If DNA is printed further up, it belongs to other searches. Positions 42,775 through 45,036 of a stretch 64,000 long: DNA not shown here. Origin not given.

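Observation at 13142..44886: Candidate S-layer protein O-glycosylation island: PglC-type initiator + MsbA/PglK-type ABC exporter + Wzy_C-type ligase, with no Wzx/Wzy/Wzz/LCP/CsaB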

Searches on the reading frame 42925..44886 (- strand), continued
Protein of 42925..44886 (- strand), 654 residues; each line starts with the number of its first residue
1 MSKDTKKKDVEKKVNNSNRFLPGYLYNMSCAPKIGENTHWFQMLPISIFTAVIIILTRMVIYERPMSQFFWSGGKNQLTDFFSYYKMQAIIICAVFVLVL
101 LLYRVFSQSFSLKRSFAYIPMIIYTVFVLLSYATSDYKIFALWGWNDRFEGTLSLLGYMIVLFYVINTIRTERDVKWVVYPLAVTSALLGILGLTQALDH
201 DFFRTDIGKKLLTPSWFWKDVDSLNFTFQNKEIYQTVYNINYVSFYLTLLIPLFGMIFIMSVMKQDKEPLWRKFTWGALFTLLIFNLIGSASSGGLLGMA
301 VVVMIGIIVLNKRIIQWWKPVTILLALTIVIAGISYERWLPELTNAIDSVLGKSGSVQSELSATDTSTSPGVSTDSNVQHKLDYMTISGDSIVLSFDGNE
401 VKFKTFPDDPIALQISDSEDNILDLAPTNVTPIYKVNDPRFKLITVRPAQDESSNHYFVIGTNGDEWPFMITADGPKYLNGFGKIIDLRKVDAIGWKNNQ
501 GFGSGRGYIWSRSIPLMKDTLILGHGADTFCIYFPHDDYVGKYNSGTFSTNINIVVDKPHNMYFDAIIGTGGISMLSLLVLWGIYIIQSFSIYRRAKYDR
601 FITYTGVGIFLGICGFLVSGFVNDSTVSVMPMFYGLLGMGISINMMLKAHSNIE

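Call 23: find_encoding_contigs(protein=P0084, flank=10000, max_places=1)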
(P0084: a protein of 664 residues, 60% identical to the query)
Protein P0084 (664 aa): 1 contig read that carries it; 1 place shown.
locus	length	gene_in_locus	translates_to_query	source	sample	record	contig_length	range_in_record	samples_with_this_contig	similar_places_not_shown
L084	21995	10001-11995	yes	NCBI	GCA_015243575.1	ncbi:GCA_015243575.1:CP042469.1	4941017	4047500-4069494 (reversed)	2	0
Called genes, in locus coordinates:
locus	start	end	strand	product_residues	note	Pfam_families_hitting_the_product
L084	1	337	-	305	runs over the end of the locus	PF14393:DUF4422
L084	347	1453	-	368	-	PF01757:Acyl_transf_3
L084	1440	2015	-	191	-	PF00908:dTDP_sugar_isom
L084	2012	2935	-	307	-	PF01073:3Beta_HSD (faint), PF01370:Epimerase, PF05368:NmrA (weak), PF13460:NAD_binding_10, PF16363:GDP_Man_Dehyd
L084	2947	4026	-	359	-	PF01073:3Beta_HSD, PF01370:Epimerase, PF02719:Polysacc_synt_2, PF04321:RmlD_sub_bind, PF07993:NAD_binding_4 (faint), PF16363:GDP_Man_Dehyd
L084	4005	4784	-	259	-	PF00483:NTP_transferase, PF12804:NTP_transf_3 (weak)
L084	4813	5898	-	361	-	PF01501:Glyco_transf_8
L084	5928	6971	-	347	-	PF04991:LicD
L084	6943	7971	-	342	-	PF00535:Glycos_transf_2, PF10111:Glyco_tranf_2_2, PF13641:Glyco_tranf_2_3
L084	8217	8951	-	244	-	PF00005:ABC_tran, PF13304:AAA_21 (faint)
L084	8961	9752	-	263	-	PF01061:ABC2_membrane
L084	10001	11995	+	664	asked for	PF04932:Wzy_C (weak)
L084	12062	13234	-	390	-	PF01041:DegT_DnrJ_EryC1, PF00155:Aminotran_1_2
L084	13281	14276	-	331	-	PF21360:PylC-like_N, PF02655:ATP-grasp_3, PF15632:ATPgrasp_Ter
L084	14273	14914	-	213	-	PF01135:PCMT (weak), PF13847:Methyltransf_31 (weak), PF08241:Methyltransf_11 (faint), PF13649:Methyltransf_25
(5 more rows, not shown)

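Call 34: predict_structure(alignment_id=A1)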
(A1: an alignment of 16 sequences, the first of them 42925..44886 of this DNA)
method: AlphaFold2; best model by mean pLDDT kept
length: 654 residues; sequences in the alignment: 16
mean_pLDDT: 50.6   pTM: 0.40
mean pLDDT of the five models: 50.6, 46.8, 46.0, 45.9, 44.2
residues with pLDDT >= 90: 1; 70-90: 87; 50-70: 224; < 50: 342
segments of 3 or more residues with pLDDT < 50: 1-31, 58-84, 108-116, 118-121, 130-132, 134-153, 196-199, 208-214, 221-245, 288-300, 311-315, 335-379, 490-575, 596-606, 618-654
pLDDT, mean of each block of 10 residues (from residue 1): 30 30 46 55 68 53 31 35 52 66 55 45 50 42 32 53 61 65 61 50 51 49 37 31 50 58 65 66 51 42 51 51 59 50 38 35 30 35 69 77 80 82 83 81 81 77 71 75 56 35 29 36 30 31 33 32 32 47 54 48 48 50 39 45 46 44
secondary structure, 60 per line:
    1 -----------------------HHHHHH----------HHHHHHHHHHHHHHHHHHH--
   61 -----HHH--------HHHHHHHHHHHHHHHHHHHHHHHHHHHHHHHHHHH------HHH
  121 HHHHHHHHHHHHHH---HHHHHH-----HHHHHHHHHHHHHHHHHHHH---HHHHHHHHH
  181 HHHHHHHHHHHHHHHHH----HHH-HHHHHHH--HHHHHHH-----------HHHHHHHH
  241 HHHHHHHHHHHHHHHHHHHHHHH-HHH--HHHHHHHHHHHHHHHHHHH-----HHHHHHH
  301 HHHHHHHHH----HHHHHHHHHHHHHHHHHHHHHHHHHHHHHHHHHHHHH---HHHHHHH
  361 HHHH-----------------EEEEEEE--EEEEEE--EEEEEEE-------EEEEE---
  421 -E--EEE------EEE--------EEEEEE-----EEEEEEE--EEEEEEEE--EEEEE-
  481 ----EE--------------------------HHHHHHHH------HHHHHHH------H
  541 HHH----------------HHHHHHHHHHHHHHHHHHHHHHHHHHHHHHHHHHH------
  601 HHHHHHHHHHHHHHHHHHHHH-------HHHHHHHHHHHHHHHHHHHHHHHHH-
elements in order (helices of 4 or more, strands of 3 or more residues): H24-29 H40-58 H77-111 H118-134 H138-143 H149-168 H172-197 H206-212 H215-221 H233-263 H270-288 H294-309 H314-350 H354-364 E382-388 E391-396 E399-405 E413-417 E425-427 E434-436 E445-450 E456-462 E465-472 E475-479 H513-520 H527-533 H540-543 H560-594 H601-621 H629-653
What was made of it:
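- Tried and rejected: First AlphaFold run with 16 sequences: unusable, pLDDT 50.6 (call 34).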

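Call 46: search_protein_families(library=pfam, proteins=[window:42925-44886:-], max_evalue=10)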
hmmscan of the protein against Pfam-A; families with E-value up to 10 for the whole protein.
window:42925-44886:- (654 aa): 3 families
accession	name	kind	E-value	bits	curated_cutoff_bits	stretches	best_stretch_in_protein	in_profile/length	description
PF04932.20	Wzy_C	-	9.1e-07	29.2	31.7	2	490-576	74-146/149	O-Antigen ligase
PF10939.13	DUF2631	-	0.37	11.1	25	1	141-166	21-46/66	Protein of unknown function (DUF2631)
PF07136.16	DUF1385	-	1.1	9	22.1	1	300-355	140-198/227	Protein of unknown function (DUF1385)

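Call 47: predict_structure(alignment_id=A2)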
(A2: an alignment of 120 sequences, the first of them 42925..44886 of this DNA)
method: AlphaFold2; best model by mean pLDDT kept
length: 654 residues; sequences in the alignment: 120
mean_pLDDT: 88.6   pTM: 0.89
mean pLDDT of the five models: 88.6, 87.8, 87.4, 87.4, 87.3
residues with pLDDT >= 90: 458; 70-90: 129; 50-70: 25; < 50: 42
segments of 3 or more residues with pLDDT < 50: 1-7, 9-16, 236-241, 356-376
pLDDT, mean of each block of 10 residues (from residue 1): 46 55 92 90 97 90 93 90 90 98 96 97 98 96 87 97 98 98 94 84 85 86 65 51 79 98 94 97 88 86 97 96 97 86 80 56 41 54 95 96 95 95 94 94 95 96 94 96 94 92 89 96 95 96 92 91 94 98 98 96 98 95 75 97 95 80
secondary structure, 60 per line:
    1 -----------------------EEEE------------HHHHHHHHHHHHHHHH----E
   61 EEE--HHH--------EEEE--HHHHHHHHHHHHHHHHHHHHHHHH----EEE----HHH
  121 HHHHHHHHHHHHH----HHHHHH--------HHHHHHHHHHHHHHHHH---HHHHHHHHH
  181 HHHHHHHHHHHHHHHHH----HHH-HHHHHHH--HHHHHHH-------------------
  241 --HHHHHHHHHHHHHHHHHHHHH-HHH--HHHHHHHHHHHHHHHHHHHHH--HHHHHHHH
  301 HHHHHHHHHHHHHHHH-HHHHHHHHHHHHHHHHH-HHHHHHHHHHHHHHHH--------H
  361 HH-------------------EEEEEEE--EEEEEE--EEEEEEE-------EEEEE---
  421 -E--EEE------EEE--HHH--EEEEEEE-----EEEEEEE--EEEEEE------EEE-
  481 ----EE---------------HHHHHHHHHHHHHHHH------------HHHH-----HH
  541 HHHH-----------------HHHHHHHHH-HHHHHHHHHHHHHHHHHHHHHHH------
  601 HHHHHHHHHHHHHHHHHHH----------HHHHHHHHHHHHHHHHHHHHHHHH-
elements in order: E24-27 H40-55 E60-63 E77-80 H83-106 E111-113 H118-133 H138-143 H152-168 H172-197 H206-212 H215-221 H243-263 H270-290 H293-316 H318-334 H336-351 E382-388 E391-396 E399-405 E413-417 E425-427 E434-436 E444-450 E456-462 E465-470 E477-479 H502-517 H530-533 H539-544 H562-570 H572-594 H601-619 H630-653
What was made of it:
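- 42922..44886 (-): 654-aa WaaL-fold (Wzy_C) glycan ligase with an inserted extracytoplasmic beta domain (about aa 380-490). First gene of the ligase-PGT-SDR-GT4 operon. AlphaFold pLDDT 88.6 (call 47).
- On Wzy_C / WaaL-fold ligase superfamily (Pfam clan CL0499): In the AlphaFold model (pLDDT 88.6) the loop spans about aa 350-560 (call 47).
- Tried and rejected: The rerun with 120 sequences worked (call 47).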

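Call 50: fold_search(model_id=the predicted structure, library=pdb)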
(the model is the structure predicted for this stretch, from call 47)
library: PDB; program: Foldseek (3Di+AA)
matches with E <= 10: 165; with E <= 0.001: 0
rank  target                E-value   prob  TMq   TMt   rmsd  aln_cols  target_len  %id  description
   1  7tpg_B                3.5e-03  1.00  0.37  0.54  10.8       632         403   11  Single-Particle Cryo-EM Structure of the WaaL O-antigen ligase in its ligand bound state (released 2022-04-06)
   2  3odo_A                3.9e-01  0.06  0.07  0.10  22.3       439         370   11  Crystal Structure of the DH/PH Domains of p115-RhoGEF (released 2011-01-05)
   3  9sn1                  4.0e-01  0.33  0.09  0.09  15.2       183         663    9  Lip3 DL-peptidase in the apo-state (released 2026-02-18)
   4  8x84_A                5.9e-01  0.09  0.10  0.15  25.8       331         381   14  The cryo-EM structure of insect gustatory receptor Gr43a I418A from Drosophila melanogaster in complex with fructose a (released 2024-02-07)
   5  4ghb_A                8.7e-01  0.23  0.07  0.14  10.6       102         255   12  Crystal structure of a porin-like protein (BACUNI_01323) from Bacteroides uniformis ATCC 8492 at 2.32 A resolution (released 2012-08-29)
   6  8uca_5                9.0e-01  0.08  0.09  0.09  19.6       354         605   12  Formation of I2+III2 supercomplex rescues respiratory chain defects (released 2025-01-15)
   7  9l40_A                1.3e+00  0.08  0.11  0.07  22.5       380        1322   11  kinase of ATR bound VE-822 state (released 2025-05-21)
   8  7r44_L                1.4e+00  0.06  0.09  0.09  18.4       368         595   11  Bovine complex I in the presence of IM1761092, active class iv (Composite map) (released 2023-02-08)
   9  8x82_A                1.4e+00  0.04  0.08  0.11  26.7       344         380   13  The cryo-EM structure of insect gustatory receptor Gr43a I418A from Drosophila melanogaster (released 2024-02-07)
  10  7cso_B                1.4e+00  0.06  0.10  0.12  21.6       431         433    8  Structure of Ephexin4 DH-PH-SH3 (released 2021-02-24)
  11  7r4c_L                1.4e+00  0.06  0.08  0.09  19.6       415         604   12  Bovine complex I in the presence of IM1761092, deactive class v (Composite map) (released 2023-02-08)
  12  8xl1_A                1.4e+00  0.06  0.08  0.04  24.5       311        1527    8  Core region of the human acetyl-CoA carboxylase 1 filament in complex with acetyl-CoA (ACC1-inact) (released 2024-10-23)
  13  4h6y_B                1.4e+00  0.04  0.08  0.11  24.3       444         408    8  Crystal structure of the DH-PH-PH domain of FARP1 (released 2013-03-13)
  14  9f5x_V                1.5e+00  0.06  0.09  0.10  17.6       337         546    9  Structure of the Chlamydomonas reinhardtii respiratory supercomplex I1 III2 IV2 (released 2025-03-12)
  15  7b93_L                1.6e+00  0.06  0.09  0.09  19.5       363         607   12  Cryo-EM structure of mitochondrial complex I from Mus musculus inhibited by IACS-2858 at 3.0 A (released 2021-05-26)
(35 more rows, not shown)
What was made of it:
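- Checked: Wzy_C protein 42922-44886: 29.2 bits, just under the 31.7 cut-off, but a WaaL fold by AlphaFold/Foldseek (calls 47, 50).
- (2) The ligase has a WaaL fold (calls 47, 50). The fold is WaaL-like (call 50).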

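Call 52: search_protein_representatives(alignment_id=A1)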
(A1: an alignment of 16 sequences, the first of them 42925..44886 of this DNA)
Query: 16 sequences, 659 profile positions. Proteins with E-value up to 0.001 (for the whole library): 3732; up to 1e-10: 2175; up to 1e-30: 1388. The best 150 are listed.
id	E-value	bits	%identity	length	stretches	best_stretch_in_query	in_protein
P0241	1.4e-267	905.9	-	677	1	11-656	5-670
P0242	2.1e-249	845.9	-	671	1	19-651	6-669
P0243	3.6e-249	845.1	-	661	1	8-652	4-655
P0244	3.6e-239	812.1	-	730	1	19-654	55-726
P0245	9.8e-239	810.6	-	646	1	43-656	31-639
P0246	5.7e-227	771.8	-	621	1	43-655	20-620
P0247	7.9e-219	744.9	-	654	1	18-650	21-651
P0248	3.2e-213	726.4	-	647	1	22-656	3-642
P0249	2.9e-212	723.1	-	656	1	13-657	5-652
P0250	3.2e-208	709.8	-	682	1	7-651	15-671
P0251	1.8e-206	704.0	-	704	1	44-655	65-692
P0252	4.4e-206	702.8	-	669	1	41-656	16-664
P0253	1.1e-203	694.8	-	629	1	2-651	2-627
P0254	1.1e-202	691.5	-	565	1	49-576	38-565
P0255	5.0e-202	689.3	-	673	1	51-654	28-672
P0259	1.1e-185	635.3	-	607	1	46-654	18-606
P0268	2.6e-153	528.3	-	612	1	47-654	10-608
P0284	2.0e-132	459.4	-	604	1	46-654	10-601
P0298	2.8e-118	412.6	-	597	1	44-654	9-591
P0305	9.5e-115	401.0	-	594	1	42-652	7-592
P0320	4.7e-111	388.8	-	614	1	52-656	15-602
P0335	7.2e-108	378.2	-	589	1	45-653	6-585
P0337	8.0e-108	378.1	-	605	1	53-655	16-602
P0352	9.2e-106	371.3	-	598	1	43-655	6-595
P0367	1.2e-103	364.3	-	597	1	43-654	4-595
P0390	2.4e-101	356.7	-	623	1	41-653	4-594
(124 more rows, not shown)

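Call 53: list_cluster_members(proteins=[P0259, P0268, P0284, P0298, P0305, P0320, P0335, P0352, P0367, P0390])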
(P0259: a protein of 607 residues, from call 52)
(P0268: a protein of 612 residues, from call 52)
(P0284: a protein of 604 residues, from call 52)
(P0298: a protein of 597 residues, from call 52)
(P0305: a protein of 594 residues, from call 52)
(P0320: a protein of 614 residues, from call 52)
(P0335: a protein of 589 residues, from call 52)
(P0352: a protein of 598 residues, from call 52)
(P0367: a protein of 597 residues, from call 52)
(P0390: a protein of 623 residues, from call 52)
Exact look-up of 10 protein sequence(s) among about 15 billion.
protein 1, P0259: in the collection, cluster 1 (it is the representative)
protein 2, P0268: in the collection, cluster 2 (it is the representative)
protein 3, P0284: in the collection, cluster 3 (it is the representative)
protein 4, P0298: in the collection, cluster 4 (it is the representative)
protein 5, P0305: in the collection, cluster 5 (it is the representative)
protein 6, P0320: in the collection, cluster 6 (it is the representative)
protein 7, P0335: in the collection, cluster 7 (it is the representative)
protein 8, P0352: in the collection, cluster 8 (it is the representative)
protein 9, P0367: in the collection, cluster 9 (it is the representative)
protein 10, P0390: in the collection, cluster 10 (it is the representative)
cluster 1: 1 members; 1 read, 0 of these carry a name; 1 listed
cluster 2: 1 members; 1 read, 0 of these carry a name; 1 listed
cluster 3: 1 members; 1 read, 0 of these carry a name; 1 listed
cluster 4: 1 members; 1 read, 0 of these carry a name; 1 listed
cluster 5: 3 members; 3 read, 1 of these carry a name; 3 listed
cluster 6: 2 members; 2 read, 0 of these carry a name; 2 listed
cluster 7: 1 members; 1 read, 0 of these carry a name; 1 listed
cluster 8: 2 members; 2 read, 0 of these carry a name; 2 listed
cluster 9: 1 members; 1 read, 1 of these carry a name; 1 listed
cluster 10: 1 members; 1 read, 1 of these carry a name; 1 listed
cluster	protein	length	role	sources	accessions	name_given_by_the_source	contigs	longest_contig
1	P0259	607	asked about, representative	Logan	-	-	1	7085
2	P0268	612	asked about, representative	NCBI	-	-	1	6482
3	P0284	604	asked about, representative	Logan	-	-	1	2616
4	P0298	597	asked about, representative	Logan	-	-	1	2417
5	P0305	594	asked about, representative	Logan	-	-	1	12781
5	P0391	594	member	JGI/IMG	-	hypothetical protein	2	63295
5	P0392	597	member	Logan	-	-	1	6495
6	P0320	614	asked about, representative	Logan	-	-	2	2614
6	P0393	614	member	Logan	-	-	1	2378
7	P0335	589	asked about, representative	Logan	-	-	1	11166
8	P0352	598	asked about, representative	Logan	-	-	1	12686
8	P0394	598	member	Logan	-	-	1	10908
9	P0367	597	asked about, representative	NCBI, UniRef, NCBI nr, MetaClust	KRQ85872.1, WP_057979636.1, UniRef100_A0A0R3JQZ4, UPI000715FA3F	O-Antigen ligase [Caloramator mitchellensis] | O-Antigen ligase n=1 Tax=Caloramator mitchellensis TaxID=908809 RepID=A0A0R3JQZ4_CALMK | O-antigen ligase family protein [Caloramator mitchellensis]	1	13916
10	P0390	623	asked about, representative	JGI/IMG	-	O-antigen ligase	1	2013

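Call 55: find_encoding_contigs(protein=P0367, flank=10000, max_places=1)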
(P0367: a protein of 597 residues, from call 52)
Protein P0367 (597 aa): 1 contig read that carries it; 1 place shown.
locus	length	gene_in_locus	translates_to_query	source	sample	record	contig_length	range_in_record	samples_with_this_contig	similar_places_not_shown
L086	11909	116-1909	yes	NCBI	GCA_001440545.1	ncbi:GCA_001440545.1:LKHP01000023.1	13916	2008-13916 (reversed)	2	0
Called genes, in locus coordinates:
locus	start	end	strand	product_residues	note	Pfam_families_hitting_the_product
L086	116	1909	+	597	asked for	PF04932:Wzy_C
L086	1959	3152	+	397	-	-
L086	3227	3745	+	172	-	PF04321:RmlD_sub_bind (weak), PF01370:Epimerase, PF02719:Polysacc_synt_2, PF16363:GDP_Man_Dehyd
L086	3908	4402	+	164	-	PF17836:PglD_N, PF25087:GMPPB_C (faint), PF00132:Hexapep (weak)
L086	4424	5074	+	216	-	PF02397:Bac_transf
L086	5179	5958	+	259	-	PF00551:Formyl_trans_N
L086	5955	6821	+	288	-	PF01522:Polysacc_deac_1, PF10096:DUF2334 (faint), PF11959:DUF3473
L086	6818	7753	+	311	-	PF01073:3Beta_HSD, PF01370:Epimerase, PF02719:Polysacc_synt_2, PF04321:RmlD_sub_bind, PF05368:NmrA (weak), PF13460:NAD_binding_10, PF16363:GDP_Man_Dehyd, PF07993:NAD_binding_4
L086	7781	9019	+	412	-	PF13439:Glyco_transf_4 (weak), PF13579:Glyco_trans_4_4 (faint), PF00534:Glycos_transf_1, PF13692:Glyco_trans_1_4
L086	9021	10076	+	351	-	PF01073:3Beta_HSD, PF01370:Epimerase, PF02719:Polysacc_synt_2, PF05368:NmrA, PF07993:NAD_binding_4, PF13460:NAD_binding_10, PF16363:GDP_Man_Dehyd, PF08485:Polysacc_syn_2C, +1 more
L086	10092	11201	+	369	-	PF01370:Epimerase, PF02719:Polysacc_synt_2 (faint), PF04321:RmlD_sub_bind (faint), PF07993:NAD_binding_4 (faint), PF16363:GDP_Man_Dehyd (faint), PF14667:Polysacc_synt_C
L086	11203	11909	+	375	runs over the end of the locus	PF02350:Epimerase_2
